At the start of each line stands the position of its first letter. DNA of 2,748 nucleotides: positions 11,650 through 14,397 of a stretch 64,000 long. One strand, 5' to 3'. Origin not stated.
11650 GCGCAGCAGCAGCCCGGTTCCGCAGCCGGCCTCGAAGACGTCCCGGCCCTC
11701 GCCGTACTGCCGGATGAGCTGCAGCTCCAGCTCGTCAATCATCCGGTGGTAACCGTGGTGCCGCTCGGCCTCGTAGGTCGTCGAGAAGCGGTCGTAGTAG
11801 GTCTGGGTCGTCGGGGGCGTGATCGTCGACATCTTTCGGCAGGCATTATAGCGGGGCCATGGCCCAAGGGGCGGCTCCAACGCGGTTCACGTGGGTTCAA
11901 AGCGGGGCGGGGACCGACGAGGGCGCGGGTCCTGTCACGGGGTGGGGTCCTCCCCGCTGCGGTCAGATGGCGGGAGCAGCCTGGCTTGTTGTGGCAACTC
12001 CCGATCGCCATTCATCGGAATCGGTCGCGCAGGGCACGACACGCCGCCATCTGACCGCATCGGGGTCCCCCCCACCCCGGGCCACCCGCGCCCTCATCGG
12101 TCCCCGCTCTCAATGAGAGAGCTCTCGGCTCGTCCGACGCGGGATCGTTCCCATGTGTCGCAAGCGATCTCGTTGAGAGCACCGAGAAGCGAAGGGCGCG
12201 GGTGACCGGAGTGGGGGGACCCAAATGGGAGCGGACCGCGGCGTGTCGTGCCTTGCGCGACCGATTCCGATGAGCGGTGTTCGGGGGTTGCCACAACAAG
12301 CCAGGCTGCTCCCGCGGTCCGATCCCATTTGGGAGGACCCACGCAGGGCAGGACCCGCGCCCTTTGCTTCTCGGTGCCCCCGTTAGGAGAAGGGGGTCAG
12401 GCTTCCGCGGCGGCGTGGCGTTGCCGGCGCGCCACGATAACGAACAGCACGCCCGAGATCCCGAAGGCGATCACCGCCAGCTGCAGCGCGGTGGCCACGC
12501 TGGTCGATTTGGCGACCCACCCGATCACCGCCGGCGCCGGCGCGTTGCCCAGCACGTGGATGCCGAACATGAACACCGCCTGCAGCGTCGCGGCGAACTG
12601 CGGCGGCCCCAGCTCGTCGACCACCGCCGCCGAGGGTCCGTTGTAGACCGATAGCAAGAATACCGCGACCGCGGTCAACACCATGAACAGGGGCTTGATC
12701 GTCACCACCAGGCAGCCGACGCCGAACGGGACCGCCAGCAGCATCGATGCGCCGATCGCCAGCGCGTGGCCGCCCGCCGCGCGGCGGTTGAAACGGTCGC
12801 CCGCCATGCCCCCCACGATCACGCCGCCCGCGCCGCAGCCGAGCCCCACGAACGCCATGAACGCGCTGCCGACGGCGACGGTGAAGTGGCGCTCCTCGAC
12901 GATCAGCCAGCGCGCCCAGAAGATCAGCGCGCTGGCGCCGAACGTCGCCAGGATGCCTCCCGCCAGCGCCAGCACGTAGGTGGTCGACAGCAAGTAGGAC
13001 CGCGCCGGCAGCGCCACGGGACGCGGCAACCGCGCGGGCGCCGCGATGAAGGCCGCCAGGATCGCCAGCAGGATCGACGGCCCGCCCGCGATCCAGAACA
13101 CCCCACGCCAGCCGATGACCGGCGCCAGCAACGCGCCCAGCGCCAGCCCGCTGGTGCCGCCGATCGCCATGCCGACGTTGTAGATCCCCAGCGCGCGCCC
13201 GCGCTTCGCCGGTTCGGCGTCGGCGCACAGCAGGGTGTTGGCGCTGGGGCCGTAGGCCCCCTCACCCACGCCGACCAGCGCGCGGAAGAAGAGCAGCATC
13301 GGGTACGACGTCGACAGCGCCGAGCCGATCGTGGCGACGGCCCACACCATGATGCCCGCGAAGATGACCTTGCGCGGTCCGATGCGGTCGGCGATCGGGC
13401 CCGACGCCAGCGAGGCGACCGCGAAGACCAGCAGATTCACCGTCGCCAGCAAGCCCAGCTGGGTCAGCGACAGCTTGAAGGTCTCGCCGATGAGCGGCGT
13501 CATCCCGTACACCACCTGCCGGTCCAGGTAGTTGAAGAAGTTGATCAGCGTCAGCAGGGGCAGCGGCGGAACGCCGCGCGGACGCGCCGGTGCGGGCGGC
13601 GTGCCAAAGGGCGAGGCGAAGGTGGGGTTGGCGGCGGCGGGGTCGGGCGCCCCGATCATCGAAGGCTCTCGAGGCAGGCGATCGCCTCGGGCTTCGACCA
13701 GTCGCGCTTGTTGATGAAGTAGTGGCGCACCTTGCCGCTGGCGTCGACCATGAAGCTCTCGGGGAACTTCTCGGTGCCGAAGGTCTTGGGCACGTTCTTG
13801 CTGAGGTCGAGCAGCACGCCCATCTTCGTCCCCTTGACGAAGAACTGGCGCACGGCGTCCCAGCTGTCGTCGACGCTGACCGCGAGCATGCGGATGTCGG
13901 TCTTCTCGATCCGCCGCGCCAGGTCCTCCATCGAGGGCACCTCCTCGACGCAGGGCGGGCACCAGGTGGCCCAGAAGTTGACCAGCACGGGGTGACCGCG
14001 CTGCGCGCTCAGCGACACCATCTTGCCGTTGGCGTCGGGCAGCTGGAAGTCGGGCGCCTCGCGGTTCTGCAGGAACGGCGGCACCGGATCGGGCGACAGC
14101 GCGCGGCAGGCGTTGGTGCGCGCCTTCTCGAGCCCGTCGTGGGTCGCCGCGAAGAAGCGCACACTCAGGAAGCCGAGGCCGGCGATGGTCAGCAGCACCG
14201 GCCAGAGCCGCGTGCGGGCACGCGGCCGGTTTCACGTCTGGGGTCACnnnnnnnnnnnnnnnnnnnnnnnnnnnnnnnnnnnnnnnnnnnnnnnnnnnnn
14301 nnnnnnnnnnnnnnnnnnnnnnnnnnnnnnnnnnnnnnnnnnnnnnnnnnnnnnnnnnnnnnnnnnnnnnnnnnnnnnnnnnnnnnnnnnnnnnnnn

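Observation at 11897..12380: Pair of inverted ~215-nt long-hairpin elements with a conserved core and co-varying arms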

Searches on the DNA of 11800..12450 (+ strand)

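Call 5: search_rna_families(source=window, start=11800, end=12450, threshold=evalue, max_evalue=10, show_alignments=3)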
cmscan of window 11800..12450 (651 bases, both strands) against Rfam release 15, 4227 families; matches with E-value up to 10: 5.
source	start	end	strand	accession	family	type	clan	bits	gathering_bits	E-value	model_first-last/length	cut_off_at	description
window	12007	12279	+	RF04168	MIR839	Gene; miRNA;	-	59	200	4.1e-11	1-267/267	no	MIR839 microRNA precursor family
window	11887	12129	+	RF04119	MIR1858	Gene; miRNA;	-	37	137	0.00013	1-197/197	no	MIR1858 microRNA precursor family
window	12166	12393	-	RF04119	MIR1858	Gene; miRNA;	-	32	137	0.0017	1-197/197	no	MIR1858 microRNA precursor family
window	12167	12384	+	RF04119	MIR1858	Gene; miRNA;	-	31.3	137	0.0024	19-180/197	no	MIR1858 microRNA precursor family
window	11948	12066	-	RF00102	VA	Gene;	-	15.3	62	8.2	1-159/159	no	VA RNA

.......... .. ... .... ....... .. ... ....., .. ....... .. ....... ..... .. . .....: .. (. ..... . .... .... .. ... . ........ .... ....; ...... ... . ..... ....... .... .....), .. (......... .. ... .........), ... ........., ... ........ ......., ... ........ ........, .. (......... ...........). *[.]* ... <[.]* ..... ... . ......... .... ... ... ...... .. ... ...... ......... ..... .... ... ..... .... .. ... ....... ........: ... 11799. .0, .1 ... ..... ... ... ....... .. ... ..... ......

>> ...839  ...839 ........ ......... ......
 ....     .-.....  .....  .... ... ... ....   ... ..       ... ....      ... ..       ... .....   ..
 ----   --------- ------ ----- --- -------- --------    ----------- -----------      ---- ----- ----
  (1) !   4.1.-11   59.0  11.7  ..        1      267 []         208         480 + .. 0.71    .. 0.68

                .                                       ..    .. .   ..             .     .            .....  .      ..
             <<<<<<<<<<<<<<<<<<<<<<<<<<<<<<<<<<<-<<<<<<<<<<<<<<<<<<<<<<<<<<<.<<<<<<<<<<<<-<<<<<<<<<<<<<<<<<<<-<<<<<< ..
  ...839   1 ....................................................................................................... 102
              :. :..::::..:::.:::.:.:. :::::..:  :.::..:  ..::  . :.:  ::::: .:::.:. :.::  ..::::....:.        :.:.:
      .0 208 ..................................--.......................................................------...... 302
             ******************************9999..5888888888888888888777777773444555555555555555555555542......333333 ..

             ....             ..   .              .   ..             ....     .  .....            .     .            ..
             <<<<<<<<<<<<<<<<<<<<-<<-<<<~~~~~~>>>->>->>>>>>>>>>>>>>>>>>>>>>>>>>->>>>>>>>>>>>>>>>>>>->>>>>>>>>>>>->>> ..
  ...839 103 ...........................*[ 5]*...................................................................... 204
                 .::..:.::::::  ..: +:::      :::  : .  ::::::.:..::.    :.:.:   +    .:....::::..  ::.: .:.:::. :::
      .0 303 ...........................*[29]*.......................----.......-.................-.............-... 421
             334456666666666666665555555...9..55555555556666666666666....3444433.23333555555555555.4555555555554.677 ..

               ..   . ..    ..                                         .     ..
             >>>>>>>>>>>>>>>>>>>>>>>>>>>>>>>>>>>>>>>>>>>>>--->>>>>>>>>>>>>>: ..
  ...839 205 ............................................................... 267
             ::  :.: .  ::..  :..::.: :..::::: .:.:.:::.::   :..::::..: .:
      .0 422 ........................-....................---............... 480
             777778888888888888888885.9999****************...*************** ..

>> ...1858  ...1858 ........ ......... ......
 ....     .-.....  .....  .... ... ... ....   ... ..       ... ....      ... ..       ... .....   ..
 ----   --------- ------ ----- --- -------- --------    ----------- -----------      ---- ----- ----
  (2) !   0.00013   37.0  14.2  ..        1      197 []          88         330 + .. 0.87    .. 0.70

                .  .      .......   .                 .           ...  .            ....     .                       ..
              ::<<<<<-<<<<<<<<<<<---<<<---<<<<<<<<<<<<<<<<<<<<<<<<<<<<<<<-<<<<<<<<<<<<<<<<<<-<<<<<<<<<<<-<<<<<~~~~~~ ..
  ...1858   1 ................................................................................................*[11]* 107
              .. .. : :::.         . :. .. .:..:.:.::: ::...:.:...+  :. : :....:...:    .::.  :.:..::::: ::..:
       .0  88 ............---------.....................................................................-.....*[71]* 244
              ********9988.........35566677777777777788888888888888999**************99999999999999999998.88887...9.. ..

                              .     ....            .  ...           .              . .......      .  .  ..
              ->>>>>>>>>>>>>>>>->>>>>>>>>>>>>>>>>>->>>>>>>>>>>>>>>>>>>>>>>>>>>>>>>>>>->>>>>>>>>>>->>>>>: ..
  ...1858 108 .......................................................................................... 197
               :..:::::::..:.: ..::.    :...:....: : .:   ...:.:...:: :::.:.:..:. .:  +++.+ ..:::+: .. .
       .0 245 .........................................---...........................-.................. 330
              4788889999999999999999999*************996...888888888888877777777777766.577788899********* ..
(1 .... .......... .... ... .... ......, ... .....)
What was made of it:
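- On Curated structured RNA family (Rfam 15): In the region, the only matches are plant miRNA-precursor models far below threshold and one weak VA RNA match (E 8.2), generic long-hairpin hits (call 5).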

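Call 37: search_dna_similar(query=window:11897-12385:+, collection=plasmids, mode=distant, max_evalue=0.01)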
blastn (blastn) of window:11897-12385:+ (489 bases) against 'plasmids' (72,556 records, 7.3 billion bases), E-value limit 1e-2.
No match.
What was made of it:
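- Tried and rejected: A blastn against plasmids was also run (call 37).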

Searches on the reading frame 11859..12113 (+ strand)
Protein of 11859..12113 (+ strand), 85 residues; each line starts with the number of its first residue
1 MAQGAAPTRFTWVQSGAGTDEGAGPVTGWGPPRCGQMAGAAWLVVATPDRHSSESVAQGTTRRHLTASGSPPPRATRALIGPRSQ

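Call 62: search_protein_representatives(alignment_id=A4)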
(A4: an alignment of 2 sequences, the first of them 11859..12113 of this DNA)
Query: 2 sequences, 110 profile positions. Proteins with E-value up to 0.001 (for the whole library): 9; up to 1e-10: 3; up to 1e-30: 0. The best 9 are listed.
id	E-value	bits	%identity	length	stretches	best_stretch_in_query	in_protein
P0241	3.0e-14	69.6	-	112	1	12-91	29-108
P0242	4.4e-13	65.8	-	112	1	16-93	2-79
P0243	5.9e-13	65.4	-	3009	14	16-60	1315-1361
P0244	2.2e-09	53.9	-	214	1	29-79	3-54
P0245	3.8e-09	53.2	-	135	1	14-77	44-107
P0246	2.1e-05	41.1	-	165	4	32-52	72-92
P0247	8.9e-05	39.1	-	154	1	46-88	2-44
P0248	2.0e-04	38.0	-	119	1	16-78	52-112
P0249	3.6e-04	37.1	-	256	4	47-90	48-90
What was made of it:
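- Tried and rejected: The later profile search without a word index did find copies (call 62).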

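Call 64: find_encoding_contigs(protein=P0244, flank=5000, max_places=6)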
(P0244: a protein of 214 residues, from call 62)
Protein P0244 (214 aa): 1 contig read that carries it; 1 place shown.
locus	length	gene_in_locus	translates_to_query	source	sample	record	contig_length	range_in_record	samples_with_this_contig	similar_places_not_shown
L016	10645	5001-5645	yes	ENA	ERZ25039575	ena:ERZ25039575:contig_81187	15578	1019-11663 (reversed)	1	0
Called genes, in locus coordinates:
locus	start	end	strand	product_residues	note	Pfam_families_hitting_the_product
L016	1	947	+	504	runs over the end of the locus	PF21688:FAD-depend_C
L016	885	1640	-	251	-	PF07238:PilZ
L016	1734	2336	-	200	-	-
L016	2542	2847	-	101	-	-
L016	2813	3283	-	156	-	-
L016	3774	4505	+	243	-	PF00763:THF_DHG_CYH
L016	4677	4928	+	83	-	PF02882:THF_DHG_CYH_C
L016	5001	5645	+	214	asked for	-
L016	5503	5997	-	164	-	-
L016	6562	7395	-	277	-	PF02195:ParB_N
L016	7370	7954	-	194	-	PF00142:Fer4_NifH (weak), PF01656:CbiA, PF02374:ArsA_ATPase (weak), PF09140:MipZ (weak), PF10609:ParA, PF13614:AAA_31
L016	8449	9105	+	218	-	-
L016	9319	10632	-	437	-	-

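Call 65: find_encoding_contigs(protein=P0241, flank=5000, max_places=6)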
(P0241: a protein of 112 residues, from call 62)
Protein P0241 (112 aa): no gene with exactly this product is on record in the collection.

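Call 68: list_cluster_members(proteins=[P0241, P0242, P0244, P0245, P0247, P0248])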
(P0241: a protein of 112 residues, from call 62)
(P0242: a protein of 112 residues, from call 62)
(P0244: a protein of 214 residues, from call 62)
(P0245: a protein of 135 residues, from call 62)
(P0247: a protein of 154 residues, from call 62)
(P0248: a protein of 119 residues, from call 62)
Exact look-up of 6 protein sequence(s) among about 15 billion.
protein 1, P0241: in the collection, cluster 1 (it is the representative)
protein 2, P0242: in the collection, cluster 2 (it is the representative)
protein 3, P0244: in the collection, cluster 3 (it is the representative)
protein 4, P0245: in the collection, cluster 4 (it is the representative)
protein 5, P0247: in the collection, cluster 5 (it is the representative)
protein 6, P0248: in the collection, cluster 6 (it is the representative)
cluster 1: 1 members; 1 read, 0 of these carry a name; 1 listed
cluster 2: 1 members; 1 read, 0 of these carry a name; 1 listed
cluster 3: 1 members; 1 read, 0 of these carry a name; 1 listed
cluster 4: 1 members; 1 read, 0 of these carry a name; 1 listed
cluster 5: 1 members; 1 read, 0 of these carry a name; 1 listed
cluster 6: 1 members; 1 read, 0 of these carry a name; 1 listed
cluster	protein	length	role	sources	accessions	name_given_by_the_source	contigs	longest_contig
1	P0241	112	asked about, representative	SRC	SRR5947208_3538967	-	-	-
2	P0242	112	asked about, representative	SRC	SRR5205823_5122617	-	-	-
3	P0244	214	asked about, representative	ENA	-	-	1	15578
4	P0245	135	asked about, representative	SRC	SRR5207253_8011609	-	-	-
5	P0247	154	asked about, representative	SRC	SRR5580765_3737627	-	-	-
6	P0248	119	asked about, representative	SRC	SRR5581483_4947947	-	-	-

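Call 81: list_cluster_members(proteins=[L016:6562-7395:-, L016:7370-7954:-, L016:5503-5997:-, L016:9319-10632:-, L016:885-1640:-])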
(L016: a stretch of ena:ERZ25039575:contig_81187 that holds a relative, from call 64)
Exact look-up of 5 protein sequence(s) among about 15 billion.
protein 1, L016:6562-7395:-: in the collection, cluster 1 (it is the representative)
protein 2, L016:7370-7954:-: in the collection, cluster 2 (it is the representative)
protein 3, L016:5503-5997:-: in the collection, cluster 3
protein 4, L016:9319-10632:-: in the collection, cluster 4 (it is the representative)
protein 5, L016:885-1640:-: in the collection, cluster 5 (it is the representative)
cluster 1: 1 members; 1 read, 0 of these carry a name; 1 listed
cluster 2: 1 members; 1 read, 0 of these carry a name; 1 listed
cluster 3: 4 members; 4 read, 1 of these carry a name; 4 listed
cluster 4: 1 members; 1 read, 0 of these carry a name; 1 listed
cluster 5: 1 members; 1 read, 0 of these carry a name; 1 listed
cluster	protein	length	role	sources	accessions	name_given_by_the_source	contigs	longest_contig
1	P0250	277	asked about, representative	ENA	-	-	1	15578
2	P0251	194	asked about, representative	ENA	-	-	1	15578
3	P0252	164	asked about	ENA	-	-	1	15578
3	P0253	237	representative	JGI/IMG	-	uncharacterized protein (TIGR02266 family)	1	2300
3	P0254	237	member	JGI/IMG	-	-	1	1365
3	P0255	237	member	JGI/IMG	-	-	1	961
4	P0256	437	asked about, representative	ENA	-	-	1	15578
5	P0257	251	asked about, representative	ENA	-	-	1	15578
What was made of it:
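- L016 is a different locus: convergent folD and a PilZ/TIGR02266 gene next to parB/parA (calls 64, 81).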

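Call 82: find_encoding_contigs(protein=P0253, flank=3000, max_places=5)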
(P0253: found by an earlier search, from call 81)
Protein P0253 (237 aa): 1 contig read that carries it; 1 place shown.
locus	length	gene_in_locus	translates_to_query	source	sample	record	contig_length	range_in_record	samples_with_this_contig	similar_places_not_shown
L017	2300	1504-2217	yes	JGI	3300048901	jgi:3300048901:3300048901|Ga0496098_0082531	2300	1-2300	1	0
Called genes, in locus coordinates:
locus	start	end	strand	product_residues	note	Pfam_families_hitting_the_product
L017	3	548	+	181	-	?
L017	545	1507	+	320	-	PF02195:ParB_N, PF17762:HTH_ParB, PF23552:ParB_C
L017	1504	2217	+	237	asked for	PF07238:PilZ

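Call 90: find_encoding_contigs(protein=P0254, flank=2000, max_places=5)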
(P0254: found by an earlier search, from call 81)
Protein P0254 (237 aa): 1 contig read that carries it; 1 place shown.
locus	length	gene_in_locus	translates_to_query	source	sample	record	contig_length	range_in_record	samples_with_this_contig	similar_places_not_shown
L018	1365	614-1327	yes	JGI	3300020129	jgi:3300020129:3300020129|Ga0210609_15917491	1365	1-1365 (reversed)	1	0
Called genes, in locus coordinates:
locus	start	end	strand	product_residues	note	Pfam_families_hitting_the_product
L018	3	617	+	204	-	?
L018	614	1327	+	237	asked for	PF07238:PilZ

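Call 91: find_encoding_contigs(protein=P0255, flank=2000, max_places=5)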
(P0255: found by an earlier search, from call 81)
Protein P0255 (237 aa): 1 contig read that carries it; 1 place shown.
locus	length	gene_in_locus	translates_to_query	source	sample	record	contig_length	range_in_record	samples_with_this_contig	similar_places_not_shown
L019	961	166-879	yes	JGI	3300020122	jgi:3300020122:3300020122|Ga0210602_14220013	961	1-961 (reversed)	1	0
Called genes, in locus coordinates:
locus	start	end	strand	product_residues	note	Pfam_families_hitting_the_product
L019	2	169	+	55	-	?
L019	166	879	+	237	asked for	PF07238:PilZ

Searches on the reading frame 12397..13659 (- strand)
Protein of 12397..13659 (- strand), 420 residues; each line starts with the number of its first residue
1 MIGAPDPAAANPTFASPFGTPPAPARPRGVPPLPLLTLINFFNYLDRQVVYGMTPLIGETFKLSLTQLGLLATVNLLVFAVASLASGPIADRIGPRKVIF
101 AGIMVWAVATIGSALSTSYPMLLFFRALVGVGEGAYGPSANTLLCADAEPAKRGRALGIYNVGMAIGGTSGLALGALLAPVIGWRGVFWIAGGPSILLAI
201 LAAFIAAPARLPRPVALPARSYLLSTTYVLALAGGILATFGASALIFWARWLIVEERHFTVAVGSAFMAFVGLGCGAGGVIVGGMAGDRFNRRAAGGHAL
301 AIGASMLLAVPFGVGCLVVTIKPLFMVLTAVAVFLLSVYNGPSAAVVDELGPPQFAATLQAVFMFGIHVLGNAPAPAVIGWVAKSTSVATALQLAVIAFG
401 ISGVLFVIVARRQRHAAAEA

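Call 40: find_homologous_proteins(query=window:12397-13659:-, max_evalue=1e-100)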
Query window:12397-13659:- (420 aa): 362 proteins with E <= 1e-100 among 8000 candidates; the best 120 are listed.
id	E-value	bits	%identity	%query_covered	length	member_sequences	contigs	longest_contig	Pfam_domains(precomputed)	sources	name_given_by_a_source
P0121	3.4e-260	881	100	100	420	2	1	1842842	PF00083.31,PF07690.22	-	-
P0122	3.2e-234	795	90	97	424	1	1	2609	PF00083.31,PF07690.22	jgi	jgi:MFS transporter, Spinster family, sphingosine-1-phosphate transporter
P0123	2.6e-213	727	82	100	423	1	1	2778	PF00083.31,PF07690.22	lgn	-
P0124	4.8e-208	709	85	93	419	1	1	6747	PF00083.31,PF07690.22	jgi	jgi:MFS family permease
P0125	5.9e-204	696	78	99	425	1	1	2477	PF00083.31,PF07690.22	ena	-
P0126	1.9e-203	694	82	93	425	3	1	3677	PF00083.31,PF07690.22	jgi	jgi:MFS family permease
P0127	4.1e-202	690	81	92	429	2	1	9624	PF00083.31,PF07690.22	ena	-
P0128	7.8e-202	689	78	95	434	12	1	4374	PF00083.31,PF07690.22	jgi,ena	-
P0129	9.8e-201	685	81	96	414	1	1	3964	PF00083.31,PF07690.22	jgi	jgi:predicted MFS family arabinose efflux permease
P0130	3.1e-200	684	80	97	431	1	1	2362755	PF00083.31,PF07690.22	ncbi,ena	-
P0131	2.3e-199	681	78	99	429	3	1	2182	PF00083.31,PF07690.22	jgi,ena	-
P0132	2.6e-199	681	75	98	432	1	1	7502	PF00083.31,PF07690.22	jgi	jgi:MFS family permease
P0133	4.0e-199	680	79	96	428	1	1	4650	PF00083.31,PF07690.22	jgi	jgi:MFS family permease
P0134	4.2e-199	680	79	95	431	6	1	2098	PF00083.31,PF07690.22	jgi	jgi:predicted MFS family arabinose efflux permease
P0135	5.5e-199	679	79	96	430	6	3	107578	PF00083.31,PF07690.22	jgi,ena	-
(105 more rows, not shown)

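Call 41: find_encoding_contigs(protein=P0121, flank=10000, max_places=5)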
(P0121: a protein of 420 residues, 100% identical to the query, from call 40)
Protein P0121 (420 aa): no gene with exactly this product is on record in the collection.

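Call 42: find_encoding_contigs(protein=P0122, flank=3000, max_places=5)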
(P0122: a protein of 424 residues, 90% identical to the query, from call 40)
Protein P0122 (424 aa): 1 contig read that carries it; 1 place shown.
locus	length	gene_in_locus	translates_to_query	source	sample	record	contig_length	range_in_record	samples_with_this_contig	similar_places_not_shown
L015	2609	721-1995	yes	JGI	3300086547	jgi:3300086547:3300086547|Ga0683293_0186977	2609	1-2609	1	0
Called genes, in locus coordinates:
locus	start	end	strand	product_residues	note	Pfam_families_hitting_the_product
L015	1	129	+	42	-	PF00793:DAHP_synth_1 (weak)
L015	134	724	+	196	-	PF00578:AhpC-TSA, PF08534:Redoxin, PF02630:SCO1-SenC (weak), PF13098:Thioredoxin_2 (weak), PF00085:Thioredoxin, PF13905:Thioredoxin_8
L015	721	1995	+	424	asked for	PF00083:Sugar_tr, PF07690:MFS_1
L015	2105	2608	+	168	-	?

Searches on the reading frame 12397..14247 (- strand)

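Call 13: search_protein_families(library=pfam, proteins=[window:12397-14247:-])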
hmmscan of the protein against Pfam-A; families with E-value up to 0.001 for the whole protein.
window:12397-14247:- (616 aa): 2 families
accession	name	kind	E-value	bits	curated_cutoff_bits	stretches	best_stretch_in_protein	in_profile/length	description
PF07690.21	MFS_1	-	1.7e-46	159.2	33.4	1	232-569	1-344/347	Major Facilitator Superfamily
PF00083.30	Sugar_tr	-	6.7e-12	45.5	22.3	1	260-401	44-191/452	Sugar (and other) transporter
